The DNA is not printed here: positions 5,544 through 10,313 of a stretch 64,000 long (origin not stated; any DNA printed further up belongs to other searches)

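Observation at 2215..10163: Translationally coupled pair of giant ORFs (1489 aa + 1155 aa) with no recognisable domains: best candidate for an undescribed system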

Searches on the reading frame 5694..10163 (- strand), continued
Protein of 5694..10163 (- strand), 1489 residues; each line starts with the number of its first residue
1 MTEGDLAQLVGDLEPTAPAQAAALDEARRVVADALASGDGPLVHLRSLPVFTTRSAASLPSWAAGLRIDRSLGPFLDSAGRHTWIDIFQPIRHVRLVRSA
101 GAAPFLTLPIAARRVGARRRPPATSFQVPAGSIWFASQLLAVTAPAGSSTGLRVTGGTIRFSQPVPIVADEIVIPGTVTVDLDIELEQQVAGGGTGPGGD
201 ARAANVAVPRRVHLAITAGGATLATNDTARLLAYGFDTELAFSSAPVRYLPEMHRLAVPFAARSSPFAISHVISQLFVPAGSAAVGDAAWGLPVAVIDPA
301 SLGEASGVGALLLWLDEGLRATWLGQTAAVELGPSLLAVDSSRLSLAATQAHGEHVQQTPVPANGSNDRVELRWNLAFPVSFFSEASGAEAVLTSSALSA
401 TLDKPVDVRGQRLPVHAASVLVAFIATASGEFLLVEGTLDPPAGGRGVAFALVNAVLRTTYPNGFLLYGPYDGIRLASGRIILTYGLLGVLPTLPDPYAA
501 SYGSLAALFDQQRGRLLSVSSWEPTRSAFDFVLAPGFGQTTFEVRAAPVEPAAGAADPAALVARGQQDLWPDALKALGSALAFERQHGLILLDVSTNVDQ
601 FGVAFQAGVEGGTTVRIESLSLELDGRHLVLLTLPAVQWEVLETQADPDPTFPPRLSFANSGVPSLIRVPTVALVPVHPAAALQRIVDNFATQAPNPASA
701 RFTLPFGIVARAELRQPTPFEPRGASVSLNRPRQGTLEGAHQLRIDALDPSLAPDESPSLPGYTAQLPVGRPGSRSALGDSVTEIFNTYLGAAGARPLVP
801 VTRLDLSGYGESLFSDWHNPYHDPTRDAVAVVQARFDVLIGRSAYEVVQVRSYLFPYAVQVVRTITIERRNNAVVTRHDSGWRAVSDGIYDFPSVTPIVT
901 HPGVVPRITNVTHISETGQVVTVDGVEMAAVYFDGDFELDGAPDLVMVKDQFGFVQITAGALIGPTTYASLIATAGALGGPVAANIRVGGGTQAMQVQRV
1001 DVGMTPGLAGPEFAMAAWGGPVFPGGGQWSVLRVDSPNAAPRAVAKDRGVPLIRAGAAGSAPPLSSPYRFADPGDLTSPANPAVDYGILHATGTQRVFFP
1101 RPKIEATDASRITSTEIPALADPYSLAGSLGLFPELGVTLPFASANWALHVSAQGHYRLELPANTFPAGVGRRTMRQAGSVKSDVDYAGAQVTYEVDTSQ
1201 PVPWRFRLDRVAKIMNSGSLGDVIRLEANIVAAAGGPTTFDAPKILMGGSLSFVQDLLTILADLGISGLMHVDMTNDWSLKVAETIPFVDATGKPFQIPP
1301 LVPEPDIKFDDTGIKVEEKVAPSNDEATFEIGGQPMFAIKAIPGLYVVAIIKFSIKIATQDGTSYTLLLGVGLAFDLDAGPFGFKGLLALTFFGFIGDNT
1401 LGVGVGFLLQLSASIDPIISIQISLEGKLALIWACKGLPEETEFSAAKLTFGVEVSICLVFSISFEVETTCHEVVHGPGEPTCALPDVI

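Call 67: predict_structure(alignment_id=A5)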
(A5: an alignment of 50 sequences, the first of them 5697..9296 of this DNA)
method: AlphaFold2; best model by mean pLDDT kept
length: 1200 residues; sequences in the alignment: 50
mean_pLDDT: 84.8   pTM: 0.66
mean pLDDT of the five models: 84.8, 84.8, 83.0, 82.8, 81.2
residues with pLDDT >= 90: 492; 70-90: 596; 50-70: 75; < 50: 37
segments of 3 or more residues with pLDDT < 50: 1-6, 254-277
pLDDT, mean of each block of 10 residues (from residue 1): 44 55 82 86 89 88 87 81 92 91 94 88 90 93 94 80 87 93 91 89 68 56 75 88 72 45 35 46 79 71 76 75 73 87 80 85 85 84 88 92 91 90 93 94 84 92 91 93 86 94 94 91 91 90 94 91 96 95 90 95 87 94 91 91 96 93 96 93 89 92 92 90 94 82 88 85 92 89 91 91 88 92 92 86 86 92 90 90 84 88 93 91 86 86 86 84 79 72 72 82 76 77 84 82 86 83 88 85 84 82 87 89 78 87 85 88 75 73 87 77
secondary structure, 60 per line:
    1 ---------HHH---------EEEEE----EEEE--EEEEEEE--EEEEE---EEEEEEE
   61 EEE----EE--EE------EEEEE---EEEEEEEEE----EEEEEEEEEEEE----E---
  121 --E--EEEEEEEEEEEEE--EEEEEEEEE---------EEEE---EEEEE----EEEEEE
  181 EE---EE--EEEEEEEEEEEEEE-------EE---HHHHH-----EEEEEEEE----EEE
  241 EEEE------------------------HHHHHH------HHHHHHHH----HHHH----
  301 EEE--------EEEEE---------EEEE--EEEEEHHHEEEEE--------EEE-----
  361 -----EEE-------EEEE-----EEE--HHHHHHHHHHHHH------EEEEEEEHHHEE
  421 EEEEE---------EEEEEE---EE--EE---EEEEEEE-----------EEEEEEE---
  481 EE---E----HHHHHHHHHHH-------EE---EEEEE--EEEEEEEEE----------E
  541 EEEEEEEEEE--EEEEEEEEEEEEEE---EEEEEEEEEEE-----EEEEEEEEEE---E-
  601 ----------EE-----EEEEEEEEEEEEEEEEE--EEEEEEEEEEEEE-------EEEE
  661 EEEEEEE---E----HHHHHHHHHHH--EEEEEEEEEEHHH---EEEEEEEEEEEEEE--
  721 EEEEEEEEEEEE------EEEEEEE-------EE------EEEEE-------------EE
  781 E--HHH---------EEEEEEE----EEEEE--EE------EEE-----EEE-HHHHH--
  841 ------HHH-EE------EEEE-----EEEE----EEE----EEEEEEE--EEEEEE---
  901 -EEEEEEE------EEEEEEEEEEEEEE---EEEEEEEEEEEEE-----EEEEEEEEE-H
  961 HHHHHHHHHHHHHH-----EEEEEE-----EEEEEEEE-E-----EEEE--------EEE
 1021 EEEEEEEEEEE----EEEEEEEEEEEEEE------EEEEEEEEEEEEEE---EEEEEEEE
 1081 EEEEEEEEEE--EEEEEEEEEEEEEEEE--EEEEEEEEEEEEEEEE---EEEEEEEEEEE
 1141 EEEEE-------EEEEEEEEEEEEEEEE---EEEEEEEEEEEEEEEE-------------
elements in order (helices of 4 or more, strands of 3 or more residues): E22-26 E31-34 E37-43 E46-50 E54-63 E80-84 E88-96 E101-112 E126-138 E141-149 E159-162 E166-170 E175-182 E190-203 H216-220 E226-233 E238-244 H269-274 H281-288 H293-296 E301-303 E312-316 E326-329 E332-336 E340-344 E353-355 E366-368 E376-379 E385-387 H390-402 E409-415 E419-425 E435-440 E453-459 E471-477 H491-501 E514-518 E521-529 E540-550 E553-566 E570-580 E586-595 E618-634 E637-649 E657-667 H676-686 E689-698 E705-718 E721-732 E739-745 E761-765 E779-781 E796-802 E807-811 E822-824 E830-832 H834-838 E859-862 E868-871 E876-878 E883-889 E892-897 E902-908 E915-928 E932-944 E950-958 H960-974 E980-985 E991-998 E1006-1009 E1018-1031 E1036-1049 E1056-1069 E1073-1090 E1093-1108 E1111-1126 E1130-1145 E1153-1168 E1172-1187
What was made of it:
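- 5694..10163 (-): Gene A, 1489 aa: a giant, acidic (net charge -37), all-beta protein of an unnamed family. AF2 model of residues 290-1489 has pLDDT 84.8 and pTM 0.66 (call 67).
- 5736..6245 (-): A residues about 1307-1476: nine consecutive long beta-strands (14-18 aa) forming an amphipathic meander. One face is strongly hydrophobic and the other is polar or Gly/Ser/Thr-rich. DSSP of the model (call 67).
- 6864..7766 (-): A residues about 800-1100: the most conserved core, with motifs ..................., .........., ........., RxDSGW, HPGVV and YFDAD. It is built of long beta-hairpins. Model secondary structure with pLDDT above 90 (call 67).
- On Outer-membrane beta-barrel proteins / autotransporters: Strand count and barrel closure could not be checked because model coordinates are not accessible (call 67 gives DSSP only).
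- The A model has pLDDT 84.8 and ends in nine 14-18-residue strands (call 67).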

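Call 70: fold_search(model_id=the predicted structure, library=pdb)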
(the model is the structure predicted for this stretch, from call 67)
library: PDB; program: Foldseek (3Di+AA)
matches with E <= 10: 671; with E <= 0.001: 11
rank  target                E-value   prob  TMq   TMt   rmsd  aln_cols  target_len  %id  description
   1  9fy9_D                7.1e-05  0.85  0.09  0.14  32.0       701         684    8  Cryo-EM structure of the type 1 chaperone-usher pilus FimD-tip complex (FimDHGFC) - Conformer 1 (released 2025-06-04)
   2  7lhg_C                1.0e-04  0.84  0.09  0.12  34.5       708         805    9  Cryo-EM structure of E. coli P pilus tip assembly intermediate PapC-PapD-PapK-PapG in the first conformation (released 2021-08-11)
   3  9ea7                  1.3e-04  0.38  0.10  0.04  38.0      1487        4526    7  The Structure of ApoB100 from Human Low-Density Lipoprotein (released 2024-12-18)
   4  3rfz_E                3.0e-04  0.57  0.09  0.12  33.8       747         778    7  Crystal structure of the FimD usher bound to its cognate FimC:FimH substrate (released 2011-06-01)
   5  2vqi_A                3.1e-04  0.75  0.09  0.19  29.7       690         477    8  Structure of the P pilus usher (PapC) translocation pore (released 2008-05-27)
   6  5iv9_A                4.3e-04  0.33  0.08  0.10  47.6      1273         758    6  The LPS Transporter LptDE from Klebsiella pneumoniae, full-length (released 2016-05-18)
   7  9e9r                  4.9e-04  0.25  0.10  0.05  33.2      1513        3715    8  The Structure of ApoB100 from Human Low-Density Lipoprotein (released 2024-12-18)
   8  4q35_A                5.7e-04  0.21  0.07  0.09  48.2      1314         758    6  Structure of a membrane protein (released 2014-06-25)
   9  3rfz_B                6.2e-04  0.47  0.09  0.12  34.6       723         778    8  Crystal structure of the FimD usher bound to its cognate FimC:FimH substrate (released 2011-06-01)
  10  7zgx_A                9.4e-04  0.23  0.09  0.11  42.6      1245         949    9  S-layer Deinoxanthin Binding Complex, C1 symmetry (released 2022-07-13)
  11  3ohn_A                9.9e-04  0.54  0.09  0.17  30.5       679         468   10  Crystal structure of the FimD translocation domain (released 2011-06-01)
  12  3ohn_B                1.2e-03  0.63  0.09  0.19  29.1       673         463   10  Crystal structure of the FimD translocation domain (released 2011-06-01)
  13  6cd2_C                1.4e-03  0.54  0.09  0.13  29.6       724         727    8  Crystal structure of the PapC usher bound to the chaperone-adhesin PapD-PapG (released 2018-10-03)
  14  2vqi_B                2.0e-03  0.54  0.10  0.19  30.7       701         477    8  Structure of the P pilus usher (PapC) translocation pore (released 2008-05-27)
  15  8agd_A                2.5e-03  0.18  0.09  0.09  47.0      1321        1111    8  Full SDBC and SOD assembly (released 2023-04-12)
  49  6ekt                  4.6e-02  0.08  0.05  0.09  24.2       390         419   10  Structure of P47 from Clostridium botulinum A2 (released 2017-10-25)
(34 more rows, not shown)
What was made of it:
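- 5736..6245 (-): Foldseek resemblance to usher, porin, LptD, PgaA barrels and the ApoB100 beta-belt (call 70).
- Closest known: Outer-membrane beta-barrels. Same: These barrels are A's best PDB matches (call 70).
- Closest known: Outer-membrane beta-barrels. Different: E-values are weak and TM is low (call 70).
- Closest known: Large lipid-transfer / bridge-like proteins. Same: ApoB100 is among A's Foldseek hits (call 70).
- Closest known: Large lipid-transfer / bridge-like proteins. Different: Probability is 0.11-0.38 and TM about 0.1 (call 70).
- ApoB100, LptD and a TULIP-like protein (P47) are among A's Foldseek hits (call 70). ApoB matches have probability 0.11-0.38 and TM of about 0.1 (call 70).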

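Call 75: fold_search(model_id=the predicted structure, library=viral)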
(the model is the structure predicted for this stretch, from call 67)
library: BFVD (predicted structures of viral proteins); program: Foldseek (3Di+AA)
matches with E <= 10: 325; with E <= 0.001: 6
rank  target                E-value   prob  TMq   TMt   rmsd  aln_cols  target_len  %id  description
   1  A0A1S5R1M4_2          3.8e-05  0.72  0.08  0.10  41.4      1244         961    7  Putative tail fiber protein [Pseudomonas phage phiPMW]
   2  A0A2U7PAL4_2          5.4e-05  0.82  0.08  0.09  30.4       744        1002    8  (no name in the UniProt tables at hand)
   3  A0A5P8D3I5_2          1.1e-04  0.66  0.08  0.10  48.1      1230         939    6  (no name in the UniProt tables at hand)
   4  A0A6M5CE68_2          6.0e-04  0.12  0.06  0.08  52.8      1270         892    9  (no name in the UniProt tables at hand)
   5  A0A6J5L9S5            7.2e-04  0.21  0.08  0.10  28.2      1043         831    8  Repeat domain in Vibrio, Colwellia, Bradyrhizobium and Shewanella [uncultured Caudovirales phage]
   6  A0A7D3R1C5            9.9e-04  0.21  0.06  0.07  24.4       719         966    7  Zinc finger RING/FYVE/PHD-type protein [Fadolivirus FV1/VV64]
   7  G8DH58                1.8e-03  0.11  0.07  0.07  45.6      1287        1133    9  (no name in the UniProt tables at hand)
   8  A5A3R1                2.0e-03  0.38  0.09  0.08  34.7       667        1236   10  (no name in the UniProt tables at hand)
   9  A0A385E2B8            3.3e-03  0.04  0.05  0.05  57.2      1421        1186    8  (no name in the UniProt tables at hand)
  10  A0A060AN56            5.5e-03  0.09  0.05  0.08  39.2       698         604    9  Tail assembly protein [Enterococcus phage IME-EFm1]
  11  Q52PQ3                5.7e-03  0.11  0.05  0.05  27.8       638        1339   10  Possible phage tail protein [Xanthomonas phage Xp15]
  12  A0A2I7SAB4            9.1e-03  0.84  0.09  0.25  18.1       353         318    6  (no name in the UniProt tables at hand)
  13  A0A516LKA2            9.1e-03  0.11  0.09  0.10  32.2       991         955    9  (no name in the UniProt tables at hand)
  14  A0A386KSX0            1.3e-02  0.23  0.07  0.08  27.0       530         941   11  Host specificity protein J [Caulobacter phage Kronos]
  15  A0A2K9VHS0            1.4e-02  0.28  0.06  0.13  40.6       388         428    8  Tail fiber protein [Pseudomonas phage Littlefix]
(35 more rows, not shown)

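Call 78: search_protein_families(library=pfam, alignment_id=A6, max_evalue=5)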
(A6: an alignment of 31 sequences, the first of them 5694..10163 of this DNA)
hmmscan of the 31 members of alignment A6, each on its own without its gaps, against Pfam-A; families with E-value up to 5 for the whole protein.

A. member 1, window:5694-10163:- (1489 aa): 0 families

B. families by the number of members that match (of 31 scanned): 5 families
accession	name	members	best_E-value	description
PF19901.4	DUF6374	1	0.01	Family of unknown function (DUF6374)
PF11350.14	DUF3152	1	0.043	Protein of unknown function (DUF3152)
PF17918.6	TetR_C_15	1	0.22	Tetracyclin repressor-like, C-terminal domain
PF23236.1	WH2_Lhr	1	1.4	Large helicase-related protein, winged-helix domain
PF03318.18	ETX_MTX2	1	2.4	Clostridium epsilon toxin ETX/Bacillus mosquitocidal toxin MTX2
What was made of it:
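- On Aerolysin/ETX-MTX2 and MACPF/CDC beta-pore-forming toxins: ETX_MTX2 appears in 1 of 31 members at E=2.4 only (call 78).
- Closest known: Outer-membrane beta-barrels. Different: There is no OMP or autotransporter Pfam hit (call 78).
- Closest known: Large lipid-transfer / bridge-like proteins. Different: There are no AsmA, TamB, DUF490 or Vitellogenin_N domains (call 78).
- No AsmA, TamB, DUF490, Chorein or Vitellogenin Pfam hit in any of 31 A members, even at E up to 5 (call 78).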

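Call 85: search_protein_families(library=pfam, alignment_id=A8, max_evalue=0.00001)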
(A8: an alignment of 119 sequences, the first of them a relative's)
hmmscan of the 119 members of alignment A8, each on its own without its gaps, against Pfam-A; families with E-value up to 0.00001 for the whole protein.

A. member 1, L001:9014-9361:+ (116 aa): 0 families

B. families by the number of members that match (of 119 scanned): 79 families (the first 25 are shown)
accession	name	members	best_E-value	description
PF07394.17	DUF1501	3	4.3e-28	Protein of unknown function (DUF1501)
PF07883.17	Cupin_2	3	2.4e-12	Cupin domain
PF07690.21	MFS_1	2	1.3e-56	Major Facilitator Superfamily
PF13378.12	MR_MLE_C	2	5.9e-51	Enolase C-terminal domain-like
PF12833.13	HTH_18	2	8.8e-28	Helix-turn-helix domain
PF00165.29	HTH_AraC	2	6.1e-25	Bacterial regulatory helix-turn-helix proteins, AraC family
PF02746.21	MR_MLE_N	2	1.3e-17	Mandelate racemase / muconate lactonizing enzyme, N-terminal domain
PF02311.25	AraC_binding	2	9.6e-09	AraC-like ligand binding domain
PF07589.16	PEP-CTERM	2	2.7e-07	PEP-CTERM motif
PF09361.15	Phasin_2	2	2.4e-06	Phasin protein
PF03976.20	PPK2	1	4e-98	Polyphosphate kinase 2 (PPK2)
PF00916.26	Sulfate_transp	1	1.8e-85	Sulfate permease family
PF00950.22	ABC-3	1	4.2e-79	ABC 3 transport family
PF11751.14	PorP_SprF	1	5.8e-69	Type IX secretion system membrane protein PorP/SprF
PF01625.27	PMSR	1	2.6e-60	Peptide methionine sulfoxide reductase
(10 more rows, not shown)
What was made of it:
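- On eCIS / T6SS / phage baseplate and tail proteins: Neighbours are heterogeneous (call 85).
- Phasin genes flank 2 of 119 neighbour positions surveyed (call 85); this is very weak evidence.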

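Call 91: find_encoding_contigs(protein=P0001, flank=10000, max_places=4)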
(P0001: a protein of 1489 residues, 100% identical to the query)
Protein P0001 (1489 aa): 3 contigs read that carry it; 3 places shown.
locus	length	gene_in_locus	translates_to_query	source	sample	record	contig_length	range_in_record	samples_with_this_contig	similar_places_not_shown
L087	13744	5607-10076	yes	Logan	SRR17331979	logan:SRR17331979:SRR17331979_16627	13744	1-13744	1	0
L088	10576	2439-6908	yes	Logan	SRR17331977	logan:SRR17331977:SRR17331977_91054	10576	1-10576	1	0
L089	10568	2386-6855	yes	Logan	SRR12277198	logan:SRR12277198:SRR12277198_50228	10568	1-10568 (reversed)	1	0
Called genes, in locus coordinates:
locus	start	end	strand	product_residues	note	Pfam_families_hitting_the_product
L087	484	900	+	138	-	-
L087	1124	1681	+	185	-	-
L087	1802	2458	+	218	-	-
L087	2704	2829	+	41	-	-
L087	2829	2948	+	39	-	-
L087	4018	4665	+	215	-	PF02538:Hydantoinase_B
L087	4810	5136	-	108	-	PF01381:HTH_3 (faint)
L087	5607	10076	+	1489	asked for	-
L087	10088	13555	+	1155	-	-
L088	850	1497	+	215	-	PF02538:Hydantoinase_B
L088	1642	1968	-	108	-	PF01381:HTH_3 (faint)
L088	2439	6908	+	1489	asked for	-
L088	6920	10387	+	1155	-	-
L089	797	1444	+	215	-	PF02538:Hydantoinase_B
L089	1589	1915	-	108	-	PF01381:HTH_3 (faint)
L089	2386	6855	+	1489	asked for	-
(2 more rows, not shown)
